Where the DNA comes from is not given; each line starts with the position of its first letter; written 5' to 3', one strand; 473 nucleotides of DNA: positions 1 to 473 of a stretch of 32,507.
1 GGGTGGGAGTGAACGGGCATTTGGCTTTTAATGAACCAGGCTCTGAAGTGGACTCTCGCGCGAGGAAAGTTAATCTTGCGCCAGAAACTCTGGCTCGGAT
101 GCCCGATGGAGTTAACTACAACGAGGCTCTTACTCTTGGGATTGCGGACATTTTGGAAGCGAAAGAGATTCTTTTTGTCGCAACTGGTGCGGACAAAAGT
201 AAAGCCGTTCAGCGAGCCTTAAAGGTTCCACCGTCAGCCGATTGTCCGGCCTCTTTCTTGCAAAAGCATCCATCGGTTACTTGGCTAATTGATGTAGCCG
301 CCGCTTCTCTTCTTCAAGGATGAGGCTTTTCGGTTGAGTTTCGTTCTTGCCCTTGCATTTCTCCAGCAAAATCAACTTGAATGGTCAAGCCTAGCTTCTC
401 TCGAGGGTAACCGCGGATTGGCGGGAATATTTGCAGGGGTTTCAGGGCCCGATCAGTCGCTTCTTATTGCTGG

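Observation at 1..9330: Seven translationally coupled genes form a non-canonical sialic-acid-like or amino-sugar operon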

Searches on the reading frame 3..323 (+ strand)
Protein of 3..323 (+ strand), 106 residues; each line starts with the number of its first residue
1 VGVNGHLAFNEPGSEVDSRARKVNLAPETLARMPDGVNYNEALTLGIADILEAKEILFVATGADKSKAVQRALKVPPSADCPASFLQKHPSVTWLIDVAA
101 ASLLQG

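Call 5: search_protein_families(library=pfam, proteins=[window:3-323:+], max_evalue=0.01)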
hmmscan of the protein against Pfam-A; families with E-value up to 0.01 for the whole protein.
window:3-323:+ (106 aa): 1 family
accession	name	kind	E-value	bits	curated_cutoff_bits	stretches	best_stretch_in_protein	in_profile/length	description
PF01182.26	Glucosamine_iso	-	1e-07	32.5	27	1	1-94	136-225/225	Glucosamine-6-phosphate isomerases/6-phosphogluconolactonase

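Call 6: search_protein_families(library=ncbifam, proteins=[window:3-323:+], max_evalue=0.01)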
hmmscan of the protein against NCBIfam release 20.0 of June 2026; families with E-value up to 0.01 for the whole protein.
window:3-323:+ (106 aa): 8 families
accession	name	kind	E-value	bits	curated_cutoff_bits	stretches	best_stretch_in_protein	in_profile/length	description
NF001684.0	PRK00443.1-4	subfamily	1.1e-23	84.1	326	1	1-105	133-242/260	glucosamine-6-phosphate deaminase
TIGR00502.1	nagB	equivalog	9.4e-22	77.6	236.9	1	1-104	138-247/259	glucosamine-6-phosphate deaminase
NF002557.0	PRK02122.1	subfamily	1.2e-20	73.2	384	1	2-104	168-275/653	glucosamine-6-phosphate deaminase-like protein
NF001682.0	PRK00443.1-1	equivalog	2.5e-18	66.4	528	1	2-103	127-233/262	glucosamine-6-phosphate deaminase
NF007291.0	PRK09762.1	equivalog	1.1e-16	61.2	271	1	1-97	135-234/236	galactosamine-6-phosphate isomerase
NF009022.0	PRK12358.1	equivalog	9.5e-14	51.5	247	1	2-105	127-238/239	glucosamine-6-phosphate deaminase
NF001685.0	PRK00443.1-5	equivalog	4.3e-09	36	513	1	2-98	139-241/266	glucosamine-6-phosphate deaminase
TIGR01198.1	pgl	equivalog_domain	6.4e-08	32.4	124.45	1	32-102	161-232/234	6-phosphogluconolactonase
